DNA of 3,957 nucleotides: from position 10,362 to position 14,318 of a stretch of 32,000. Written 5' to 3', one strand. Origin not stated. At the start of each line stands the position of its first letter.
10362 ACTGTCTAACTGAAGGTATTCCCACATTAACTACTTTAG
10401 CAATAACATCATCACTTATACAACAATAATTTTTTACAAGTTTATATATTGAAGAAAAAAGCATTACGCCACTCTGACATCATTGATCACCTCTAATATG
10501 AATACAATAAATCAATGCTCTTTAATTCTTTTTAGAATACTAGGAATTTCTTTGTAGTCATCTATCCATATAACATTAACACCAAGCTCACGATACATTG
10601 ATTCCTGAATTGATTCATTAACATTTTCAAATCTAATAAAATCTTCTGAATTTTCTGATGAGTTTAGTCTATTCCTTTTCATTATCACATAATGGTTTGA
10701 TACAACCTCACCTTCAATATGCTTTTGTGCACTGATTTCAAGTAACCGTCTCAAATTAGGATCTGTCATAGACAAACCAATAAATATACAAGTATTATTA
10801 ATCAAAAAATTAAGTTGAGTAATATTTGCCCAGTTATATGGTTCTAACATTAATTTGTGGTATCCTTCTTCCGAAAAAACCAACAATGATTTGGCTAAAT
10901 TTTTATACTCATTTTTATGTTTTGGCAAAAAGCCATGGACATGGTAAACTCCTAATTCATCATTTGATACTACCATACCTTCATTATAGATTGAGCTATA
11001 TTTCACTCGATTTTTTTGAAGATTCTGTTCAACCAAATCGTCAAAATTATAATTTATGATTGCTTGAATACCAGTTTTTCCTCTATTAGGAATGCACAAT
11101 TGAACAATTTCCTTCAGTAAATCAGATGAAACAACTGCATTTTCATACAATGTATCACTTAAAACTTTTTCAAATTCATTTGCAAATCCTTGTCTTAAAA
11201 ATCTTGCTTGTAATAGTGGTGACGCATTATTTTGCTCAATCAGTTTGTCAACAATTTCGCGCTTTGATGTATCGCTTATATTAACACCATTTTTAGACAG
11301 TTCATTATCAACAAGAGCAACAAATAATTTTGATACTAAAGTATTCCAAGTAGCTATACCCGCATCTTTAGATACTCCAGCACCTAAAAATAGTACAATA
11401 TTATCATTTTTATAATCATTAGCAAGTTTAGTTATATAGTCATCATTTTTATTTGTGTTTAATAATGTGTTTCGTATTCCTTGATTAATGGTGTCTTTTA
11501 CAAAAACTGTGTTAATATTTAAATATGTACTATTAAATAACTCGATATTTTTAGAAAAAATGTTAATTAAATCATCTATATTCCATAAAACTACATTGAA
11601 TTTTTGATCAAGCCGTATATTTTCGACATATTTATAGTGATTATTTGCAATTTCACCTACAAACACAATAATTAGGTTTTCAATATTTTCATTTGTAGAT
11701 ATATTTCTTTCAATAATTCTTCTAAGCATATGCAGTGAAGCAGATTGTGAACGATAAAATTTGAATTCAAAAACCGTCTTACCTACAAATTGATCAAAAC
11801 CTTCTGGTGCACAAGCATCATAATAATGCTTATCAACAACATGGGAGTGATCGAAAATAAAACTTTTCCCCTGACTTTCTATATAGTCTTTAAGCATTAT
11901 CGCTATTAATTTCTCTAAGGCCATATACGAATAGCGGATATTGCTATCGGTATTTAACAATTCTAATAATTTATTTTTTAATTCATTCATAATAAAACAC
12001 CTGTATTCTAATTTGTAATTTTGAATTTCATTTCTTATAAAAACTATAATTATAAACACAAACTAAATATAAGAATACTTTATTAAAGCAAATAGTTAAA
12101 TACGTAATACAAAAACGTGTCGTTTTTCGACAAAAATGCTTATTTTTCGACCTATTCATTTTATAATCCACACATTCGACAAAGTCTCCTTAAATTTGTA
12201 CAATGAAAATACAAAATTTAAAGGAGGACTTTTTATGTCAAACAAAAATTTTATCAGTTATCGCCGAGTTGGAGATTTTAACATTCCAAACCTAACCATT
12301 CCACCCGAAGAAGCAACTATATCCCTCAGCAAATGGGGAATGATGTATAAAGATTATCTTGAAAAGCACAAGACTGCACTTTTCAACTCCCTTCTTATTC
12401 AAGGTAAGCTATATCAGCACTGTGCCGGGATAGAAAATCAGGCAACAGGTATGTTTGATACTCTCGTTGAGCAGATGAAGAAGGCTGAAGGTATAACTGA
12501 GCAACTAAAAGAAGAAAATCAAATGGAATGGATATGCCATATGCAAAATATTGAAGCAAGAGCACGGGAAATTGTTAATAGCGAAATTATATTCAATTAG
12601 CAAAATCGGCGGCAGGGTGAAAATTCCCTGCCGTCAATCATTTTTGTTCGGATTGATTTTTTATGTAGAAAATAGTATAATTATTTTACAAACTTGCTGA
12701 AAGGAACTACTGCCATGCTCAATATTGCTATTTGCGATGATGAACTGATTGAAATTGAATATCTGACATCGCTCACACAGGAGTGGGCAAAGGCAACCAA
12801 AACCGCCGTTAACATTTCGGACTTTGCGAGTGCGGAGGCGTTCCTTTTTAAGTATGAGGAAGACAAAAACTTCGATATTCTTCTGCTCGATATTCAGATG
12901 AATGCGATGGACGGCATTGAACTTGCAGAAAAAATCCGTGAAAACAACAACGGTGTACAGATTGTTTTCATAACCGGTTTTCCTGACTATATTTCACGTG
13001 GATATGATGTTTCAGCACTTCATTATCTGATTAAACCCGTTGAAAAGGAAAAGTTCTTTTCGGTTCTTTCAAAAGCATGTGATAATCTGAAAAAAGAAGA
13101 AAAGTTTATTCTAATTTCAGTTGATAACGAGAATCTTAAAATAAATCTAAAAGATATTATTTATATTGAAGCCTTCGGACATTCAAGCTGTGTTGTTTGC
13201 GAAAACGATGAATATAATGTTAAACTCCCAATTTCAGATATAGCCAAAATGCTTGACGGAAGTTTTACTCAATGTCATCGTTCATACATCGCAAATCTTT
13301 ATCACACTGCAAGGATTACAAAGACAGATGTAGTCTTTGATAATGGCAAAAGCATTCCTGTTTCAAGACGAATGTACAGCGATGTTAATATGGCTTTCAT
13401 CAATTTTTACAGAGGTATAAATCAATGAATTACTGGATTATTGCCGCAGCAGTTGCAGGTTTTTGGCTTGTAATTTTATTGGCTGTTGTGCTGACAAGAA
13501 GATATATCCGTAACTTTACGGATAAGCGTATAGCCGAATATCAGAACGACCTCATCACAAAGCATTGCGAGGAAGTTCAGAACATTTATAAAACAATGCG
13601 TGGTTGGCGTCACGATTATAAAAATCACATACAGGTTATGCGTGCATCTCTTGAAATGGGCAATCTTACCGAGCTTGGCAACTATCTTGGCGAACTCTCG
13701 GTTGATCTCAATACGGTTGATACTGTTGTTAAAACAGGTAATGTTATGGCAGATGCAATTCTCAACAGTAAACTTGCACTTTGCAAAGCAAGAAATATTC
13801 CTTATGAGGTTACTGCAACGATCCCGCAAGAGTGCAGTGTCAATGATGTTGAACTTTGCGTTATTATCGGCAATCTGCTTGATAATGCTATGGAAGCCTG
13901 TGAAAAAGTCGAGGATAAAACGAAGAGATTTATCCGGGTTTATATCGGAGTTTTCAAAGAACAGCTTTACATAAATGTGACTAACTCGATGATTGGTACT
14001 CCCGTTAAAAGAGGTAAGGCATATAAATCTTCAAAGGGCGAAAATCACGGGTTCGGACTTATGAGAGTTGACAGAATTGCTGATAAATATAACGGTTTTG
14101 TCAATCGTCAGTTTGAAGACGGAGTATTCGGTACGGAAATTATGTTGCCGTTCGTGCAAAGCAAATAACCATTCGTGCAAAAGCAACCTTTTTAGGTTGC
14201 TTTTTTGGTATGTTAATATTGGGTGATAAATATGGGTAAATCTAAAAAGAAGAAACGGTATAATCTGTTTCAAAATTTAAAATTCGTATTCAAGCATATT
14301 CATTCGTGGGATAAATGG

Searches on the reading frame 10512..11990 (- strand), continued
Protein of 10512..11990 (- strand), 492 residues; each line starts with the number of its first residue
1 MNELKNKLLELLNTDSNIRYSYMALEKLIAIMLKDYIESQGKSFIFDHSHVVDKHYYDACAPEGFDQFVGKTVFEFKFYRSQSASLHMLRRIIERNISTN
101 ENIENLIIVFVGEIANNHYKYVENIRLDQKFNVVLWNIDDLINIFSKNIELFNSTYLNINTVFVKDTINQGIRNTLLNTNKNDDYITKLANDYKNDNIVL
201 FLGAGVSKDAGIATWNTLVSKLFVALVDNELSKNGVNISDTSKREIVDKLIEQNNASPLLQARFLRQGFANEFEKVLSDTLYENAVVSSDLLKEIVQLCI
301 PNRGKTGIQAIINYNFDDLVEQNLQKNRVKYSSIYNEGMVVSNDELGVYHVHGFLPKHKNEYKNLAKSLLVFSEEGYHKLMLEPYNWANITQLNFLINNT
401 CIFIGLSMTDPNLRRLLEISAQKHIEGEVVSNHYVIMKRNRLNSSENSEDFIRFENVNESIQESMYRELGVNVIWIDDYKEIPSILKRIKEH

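Call 82: search_protein_families(library=padloc, proteins=[L003:106-885:+, L083:2313-3428:+, L083:3443-4087:+, L032:6646-8511:+, L084:189-1097:+], max_evalue=0.001)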
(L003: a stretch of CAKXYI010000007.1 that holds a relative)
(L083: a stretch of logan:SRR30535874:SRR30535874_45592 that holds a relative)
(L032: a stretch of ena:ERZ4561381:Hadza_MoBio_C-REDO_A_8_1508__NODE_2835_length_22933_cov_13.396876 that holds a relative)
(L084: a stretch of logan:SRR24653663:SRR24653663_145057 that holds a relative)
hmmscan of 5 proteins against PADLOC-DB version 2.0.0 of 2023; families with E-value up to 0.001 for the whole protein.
L003:106-885:+ (259 aa): 0 families

L083:2313-3428:+ (371 aa): 2 families
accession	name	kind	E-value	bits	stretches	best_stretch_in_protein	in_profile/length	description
PDLC02903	pVip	-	1.8e-11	42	1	11-127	4-110/257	Viperins not associated with kinases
PDLC02904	pVip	-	5.3e-09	34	1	11-166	7-153/262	Viperins associated with kinases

L083:3443-4087:+ (214 aa): 0 families

L032:6646-8511:+ (621 aa): 0 families

L084:189-1097:+ (302 aa): 10 families
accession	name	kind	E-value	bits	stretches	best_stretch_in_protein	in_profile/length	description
PDLC05005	PDC-S35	-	2.8e-37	126.9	1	121-302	85-258/264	-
PDLC05007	PDC-S35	-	9.6e-35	118.6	1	58-302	31-273/278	-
PDLC05004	PDC-S35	-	8.7e-29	98.9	1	151-302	112-260/265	-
PDLC05006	PDC-S35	-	5e-25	86.2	1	143-301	67-226/231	-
PDLC05003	PDC-S35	-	4.8e-20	70.2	1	139-302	70-236/245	-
PDLC00729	Effector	-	1.3e-13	49.1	1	194-292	40-132/310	TIR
PDLC00731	Effector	-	2e-13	48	1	201-284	198-279/306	TIR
PDLC00732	Effector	-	2.2e-10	37.9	1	208-282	201-273/301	TIR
PDLC02371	PycTIR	-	4.7e-08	30.7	1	198-285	191-265/288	-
PDLC04726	PDC-M60C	-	3.3e-05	20.9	1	10-75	2-63/407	-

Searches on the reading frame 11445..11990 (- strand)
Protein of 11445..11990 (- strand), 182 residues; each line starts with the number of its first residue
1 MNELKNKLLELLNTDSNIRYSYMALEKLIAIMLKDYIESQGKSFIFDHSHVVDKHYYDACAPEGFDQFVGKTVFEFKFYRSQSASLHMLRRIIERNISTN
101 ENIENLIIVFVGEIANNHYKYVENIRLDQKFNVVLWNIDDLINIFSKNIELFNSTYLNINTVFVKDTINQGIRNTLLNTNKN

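Call 40: search_solved_structures(query=A3, max_evalue=10, show_alignments=3)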
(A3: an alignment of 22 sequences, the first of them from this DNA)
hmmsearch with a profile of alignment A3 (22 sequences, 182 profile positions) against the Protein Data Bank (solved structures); distinct sequences matched with E-value up to 10: 2.
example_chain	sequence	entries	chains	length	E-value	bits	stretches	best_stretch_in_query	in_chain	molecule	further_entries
3u62_A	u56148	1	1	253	0.12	15.3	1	119-155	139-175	Shikimate dehydrogenase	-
8gug_B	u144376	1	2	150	0.65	12.9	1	83-120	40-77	DUF2384 domain-containing protein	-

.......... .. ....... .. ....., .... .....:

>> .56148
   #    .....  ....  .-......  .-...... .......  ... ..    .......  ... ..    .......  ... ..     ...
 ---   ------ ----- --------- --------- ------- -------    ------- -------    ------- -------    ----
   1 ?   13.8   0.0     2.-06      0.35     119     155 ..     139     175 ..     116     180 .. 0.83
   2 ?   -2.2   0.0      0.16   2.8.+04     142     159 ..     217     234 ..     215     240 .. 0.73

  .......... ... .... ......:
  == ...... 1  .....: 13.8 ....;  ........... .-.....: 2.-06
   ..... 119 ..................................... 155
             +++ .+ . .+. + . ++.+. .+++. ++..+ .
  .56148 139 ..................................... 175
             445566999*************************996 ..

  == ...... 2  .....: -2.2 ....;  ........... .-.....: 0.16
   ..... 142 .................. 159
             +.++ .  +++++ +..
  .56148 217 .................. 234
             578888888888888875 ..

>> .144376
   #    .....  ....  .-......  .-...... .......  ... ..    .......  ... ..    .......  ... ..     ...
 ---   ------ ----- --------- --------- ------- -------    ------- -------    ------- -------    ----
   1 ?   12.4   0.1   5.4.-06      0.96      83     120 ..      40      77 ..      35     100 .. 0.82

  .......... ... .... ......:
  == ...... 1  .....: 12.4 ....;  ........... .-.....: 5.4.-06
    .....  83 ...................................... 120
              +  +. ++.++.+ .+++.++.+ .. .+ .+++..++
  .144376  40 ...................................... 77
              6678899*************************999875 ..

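Call 41: search_protein_families(library=pfam, alignment_id=A3, max_evalue=1)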
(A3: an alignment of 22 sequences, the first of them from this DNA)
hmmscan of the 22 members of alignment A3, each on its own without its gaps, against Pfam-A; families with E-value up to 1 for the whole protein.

A. member 1, seq(182 aa): 0 families

B. families by the number of members that match (of 22 scanned): 15 families
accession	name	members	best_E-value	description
PF16992.11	RNA_pol_RpbG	1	0.024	DNA-directed RNA polymerase, subunit G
PF25220.1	Sororin_C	1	0.04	Sororin C-terminal region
PF05908.16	Gamma_PGA_hydro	1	0.059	Poly-gamma-glutamate hydrolase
PF23064.1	CUB_M02D8_5_5th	1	0.061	M02D8_5-like, fifth CUB domain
PF25032.1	N-HEAT_ATR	1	0.063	Serine/threonine-protein kinase ATR, N-HEAT region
PF20055.5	DUF6454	1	0.064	Family of unknown function (DUF6454)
PF08134.16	cIII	1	0.067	cIII protein family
PF12450.13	vWF_A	1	0.075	von Willebrand factor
PF19662.4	DUF6165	1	0.096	Family of unknown function (DUF6165)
PF00356.27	LacI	1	0.11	Bacterial regulatory proteins, lacI family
PF09201.16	SRX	1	0.14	SRX, signal recognition particle receptor alpha subunit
PF17188.9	MucB_RseB_C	1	0.15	MucB/RseB C-terminal domain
PF12579.13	DUF3755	1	0.17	Protein of unknown function (DUF3755)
PF05430.17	Methyltransf_30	1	0.17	S-adenosyl-L-methionine-dependent methyltransferase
PF14278.11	TetR_C_8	1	0.3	Transcriptional regulator C-terminal region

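Call 48: search_protein_representatives(alignment_id=A3)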
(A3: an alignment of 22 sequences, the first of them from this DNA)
Query: 22 sequences, 182 profile positions. Proteins with E-value up to 0.001 (for the whole library): 199; up to 1e-10: 88; up to 1e-30: 14. The best 150 are listed.
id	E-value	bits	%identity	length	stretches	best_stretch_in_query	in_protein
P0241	7.9e-62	224.5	-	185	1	1-182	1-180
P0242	1.0e-61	224.1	-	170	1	1-171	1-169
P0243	1.3e-55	204.3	-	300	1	2-182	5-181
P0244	2.2e-51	190.5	-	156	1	1-154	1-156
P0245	5.8e-49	182.6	-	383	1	39-182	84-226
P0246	1.5e-43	165.0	-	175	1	32-163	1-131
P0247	2.7e-43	164.1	-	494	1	2-178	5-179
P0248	7.2e-43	162.7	-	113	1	59-168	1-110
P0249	7.1e-38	146.4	-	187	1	2-119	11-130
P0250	8.2e-36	139.7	-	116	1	1-109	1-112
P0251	2.0e-34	135.2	-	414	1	1-182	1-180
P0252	2.3e-33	131.7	-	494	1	1-181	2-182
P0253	8.6e-33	129.9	-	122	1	1-124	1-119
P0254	2.0e-32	128.7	-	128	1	1-125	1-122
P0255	1.9e-29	119.0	-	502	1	4-182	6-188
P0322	4.7e-11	59.0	-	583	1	9-170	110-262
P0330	1.3e-10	57.6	-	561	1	19-159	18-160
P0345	1.9e-09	53.8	-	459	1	20-178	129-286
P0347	2.6e-09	53.4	-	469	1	9-170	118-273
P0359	1.6e-08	50.8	-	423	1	11-142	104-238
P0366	7.1e-08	48.7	-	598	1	21-145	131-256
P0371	3.4e-07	46.5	-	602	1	17-142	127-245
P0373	3.8e-07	46.3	-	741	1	6-143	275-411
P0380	9.5e-07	45.0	-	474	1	3-138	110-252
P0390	3.0e-06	43.4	-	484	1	2-178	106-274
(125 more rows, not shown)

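Call 49: search_protein_families(library=pfam, proteins=[P0322, P0345, P0347, P0359, P0366, P0371, P0373, P0380, P0390, P0330], max_evalue=0.01)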
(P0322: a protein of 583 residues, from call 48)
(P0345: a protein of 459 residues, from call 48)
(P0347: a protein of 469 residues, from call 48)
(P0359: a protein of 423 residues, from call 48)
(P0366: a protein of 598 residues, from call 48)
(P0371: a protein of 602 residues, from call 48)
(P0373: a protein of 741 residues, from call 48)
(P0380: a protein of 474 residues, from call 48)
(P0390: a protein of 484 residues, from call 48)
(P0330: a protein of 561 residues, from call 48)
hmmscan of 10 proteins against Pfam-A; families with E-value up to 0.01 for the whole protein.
P0322 (583 aa): 2 families
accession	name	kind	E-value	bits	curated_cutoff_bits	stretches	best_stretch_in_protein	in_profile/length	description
PF13289.12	SIR2_2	-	5.9e-26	91.7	24.5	1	398-532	2-128/141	SIR2-like domain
PF14338.12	Mrr_N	-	1.5e-15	57.5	29.5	1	9-90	1-80/87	Mrr N-terminal domain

P0345 (459 aa): 1 family
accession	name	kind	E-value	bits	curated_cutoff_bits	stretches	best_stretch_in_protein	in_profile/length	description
PF14338.12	Mrr_N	-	5e-13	49.4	29.5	1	13-94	1-80/87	Mrr N-terminal domain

P0347 (469 aa): 2 families
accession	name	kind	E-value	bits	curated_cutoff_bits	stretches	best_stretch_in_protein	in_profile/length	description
PF14338.12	Mrr_N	-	7.1e-14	52.2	29.5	1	13-93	1-79/87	Mrr N-terminal domain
PF13289.12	SIR2_2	-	5.1e-05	23.8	24.5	1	417-463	2-51/141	SIR2-like domain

P0359 (423 aa): 1 family
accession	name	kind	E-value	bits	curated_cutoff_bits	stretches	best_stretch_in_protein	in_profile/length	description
PF14338.12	Mrr_N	-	5.2e-10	39.8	29.5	1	1-78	4-80/87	Mrr N-terminal domain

P0366 (598 aa): 2 families
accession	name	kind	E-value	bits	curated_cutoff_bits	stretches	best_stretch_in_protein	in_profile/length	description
PF13289.12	SIR2_2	-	2.9e-23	83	24.5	1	422-557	2-132/141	SIR2-like domain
PF14338.12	Mrr_N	-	1.4e-15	57.6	29.5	1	15-96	1-80/87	Mrr N-terminal domain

P0371 (602 aa): 2 families
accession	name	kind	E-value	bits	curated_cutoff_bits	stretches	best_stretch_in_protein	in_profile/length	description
PF13289.12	SIR2_2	-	1.3e-22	80.9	24.5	1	420-548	2-125/141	SIR2-like domain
PF14338.12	Mrr_N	-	7.5e-15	55.3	29.5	1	14-93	1-78/87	Mrr N-terminal domain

P0373 (741 aa): 6 families
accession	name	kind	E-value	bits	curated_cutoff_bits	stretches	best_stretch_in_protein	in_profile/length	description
PF02384.22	N6_Mtase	-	8.2e-30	104.6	20.4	1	2-252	22-277/311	N-6 DNA Methylase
PF13289.12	SIR2_2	-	2.8e-17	63.6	24.5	1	570-698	2-128/141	SIR2-like domain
PF13847.12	Methyltransf_31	-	8.3e-05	22.7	27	1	27-164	4-114/145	Methyltransferase domain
PF01170.24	UPF0020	-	0.0014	18.8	22.3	0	24-157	26-168/197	RMKL-like, methyltransferase domain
PF09445.16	Methyltransf_15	-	0.0025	17.8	22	1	28-121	2-85/165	RNA cap guanine-N2 methyltransferase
PF08242.18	Methyltransf_12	-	0.0064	17.6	30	0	31-150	1-97/98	Methyltransferase domain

P0380 (474 aa): 2 families
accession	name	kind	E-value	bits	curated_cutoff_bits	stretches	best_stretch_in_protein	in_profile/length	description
PF14338.12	Mrr_N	-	8.2e-16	58.4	29.5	1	13-93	1-80/87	Mrr N-terminal domain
PF13289.12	SIR2_2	-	0.00026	21.6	24.5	1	429-468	2-44/141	SIR2-like domain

P0390 (484 aa): 1 family
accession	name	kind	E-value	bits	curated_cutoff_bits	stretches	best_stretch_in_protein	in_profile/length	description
PF14338.12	Mrr_N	-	1.6e-15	57.5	29.5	1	13-94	1-80/87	Mrr N-terminal domain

P0330 (561 aa): 2 families
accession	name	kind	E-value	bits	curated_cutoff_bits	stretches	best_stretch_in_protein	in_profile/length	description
PF13289.12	SIR2_2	-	1e-09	39.1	24.5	1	383-508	2-122/141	SIR2-like domain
PF05086.17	Dicty_REP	-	0.0095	14.4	21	0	163-261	236-327/911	Dictyostelium (Slime Mold) REP protein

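Call 82: search_protein_families(library=padloc, proteins=[P0322], max_evalue=0.001)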
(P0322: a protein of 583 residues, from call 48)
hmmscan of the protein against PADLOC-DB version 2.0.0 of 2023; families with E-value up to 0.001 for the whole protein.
P0322 (583 aa): 12 families
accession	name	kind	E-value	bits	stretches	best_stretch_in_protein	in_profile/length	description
PDLC00407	ThsA1|ThsA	-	1.6e-26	91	2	391-580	98-276/478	STALD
PDLC00409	ThsA1|ThsA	-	6e-15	53.3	2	390-529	98-231/242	STALD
PDLC00412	ThsA1|ThsA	-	6.9e-13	46.4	1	488-579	23-111/314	STALD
PDLC02183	Dsr1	-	1.5e-12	44.1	1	271-521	8-246/1275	-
PDLC03856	LmuA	-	1.9e-10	38.5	1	271-525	2-232/433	-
PDLC03657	mREase_IV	-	3.7e-09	34.3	1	5-90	2-87/317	Type IV methyl-directed restriction enzyme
PDLC02419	Aga_SIR2-PNTD1-PNTD2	-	4.8e-06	23.6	1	284-417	6-141/558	Class I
PDLC05061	PDC-S65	-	4.9e-06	24.1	1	396-431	139-174/592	-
PDLC04087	SIR2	-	5.5e-05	20.2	1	277-435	10-171/343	-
PDLC04082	SIR2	-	0.00019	18.4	1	362-435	101-167/345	-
PDLC04093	SIR2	-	0.00035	17.7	0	390-419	145-174/395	-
PDLC04094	SIR2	-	0.00041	17.7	0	362-434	120-187/399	-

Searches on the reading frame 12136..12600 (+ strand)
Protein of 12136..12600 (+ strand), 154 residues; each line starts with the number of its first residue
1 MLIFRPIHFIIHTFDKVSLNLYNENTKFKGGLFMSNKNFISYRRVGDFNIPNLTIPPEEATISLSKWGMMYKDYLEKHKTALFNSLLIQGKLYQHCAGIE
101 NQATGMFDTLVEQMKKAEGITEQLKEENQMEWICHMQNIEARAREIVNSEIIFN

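Call 26: search_protein_families(library=pfam, proteins=[window:12136-12600:+], max_evalue=0.01)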
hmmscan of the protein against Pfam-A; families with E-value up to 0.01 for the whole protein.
window:12136-12600:+ (154 aa): 1 family
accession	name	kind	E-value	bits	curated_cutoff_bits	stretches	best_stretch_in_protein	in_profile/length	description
PF14198.11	TnpV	-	6.2e-40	136.1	27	1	42-152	2-111/111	Transposon-encoded protein TnpV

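Call 65: search_protein_families(library=phrogs, proteins=[window:12136-12600:+], max_evalue=0.01)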
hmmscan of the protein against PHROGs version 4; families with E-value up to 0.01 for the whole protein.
window:12136-12600:+ (154 aa): 2 families
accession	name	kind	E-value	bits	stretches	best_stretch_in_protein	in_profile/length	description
phrog_24764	-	unknown function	1.4e-36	126.3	1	36-153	6-121/123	-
phrog_19966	-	tail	0.0075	15.9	1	23-123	405-499/724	long tail fiber protein distal subunit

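Call 82: search_protein_families(library=padloc, proteins=[window:12136-12600:+], max_evalue=0.001)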
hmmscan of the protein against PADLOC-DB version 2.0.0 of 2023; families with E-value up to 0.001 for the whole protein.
window:12136-12600:+ (154 aa): 0 families

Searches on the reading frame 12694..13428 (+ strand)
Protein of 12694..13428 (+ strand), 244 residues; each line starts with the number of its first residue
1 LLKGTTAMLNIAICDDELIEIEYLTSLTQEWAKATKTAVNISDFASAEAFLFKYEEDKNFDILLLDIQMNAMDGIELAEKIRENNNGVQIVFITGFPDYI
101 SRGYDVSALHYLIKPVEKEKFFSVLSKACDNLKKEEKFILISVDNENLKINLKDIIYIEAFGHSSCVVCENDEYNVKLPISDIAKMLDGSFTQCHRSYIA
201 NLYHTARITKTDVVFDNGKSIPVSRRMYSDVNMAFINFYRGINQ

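Call 26: search_protein_families(library=pfam, proteins=[window:12694-13428:+], max_evalue=0.01)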
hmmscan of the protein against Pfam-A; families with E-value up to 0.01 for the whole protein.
window:12694-13428:+ (244 aa): 2 families
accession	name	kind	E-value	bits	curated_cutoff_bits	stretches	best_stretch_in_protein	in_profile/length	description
PF04397.21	LytTR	-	7.9e-20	71.3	22.6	1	148-234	4-96/98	LytTr DNA-binding domain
PF00072.30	Response_reg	-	5.3e-16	59.2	30.2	1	11-123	1-108/111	Response regulator receiver domain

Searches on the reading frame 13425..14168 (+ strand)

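Call 26: search_protein_families(library=pfam, proteins=[window:13425-14168:+], max_evalue=0.01)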
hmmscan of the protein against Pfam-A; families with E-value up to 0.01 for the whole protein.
window:13425-14168:+ (247 aa): 3 families
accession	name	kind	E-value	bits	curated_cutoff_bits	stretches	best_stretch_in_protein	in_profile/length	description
PF14501.12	HATPase_c_5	-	5e-23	81.4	22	1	140-242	2-102/102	GHKL domain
PF14689.11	SPOB_a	-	2.3e-10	40.4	28.1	1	48-103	6-61/62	Sensor_kinase_SpoOB-type, alpha-helical domain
PF02518.31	HATPase_c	-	1.8e-07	32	26.4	1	143-232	5-97/111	Histidine kinase-, DNA gyrase B-, and HSP90-like ATPase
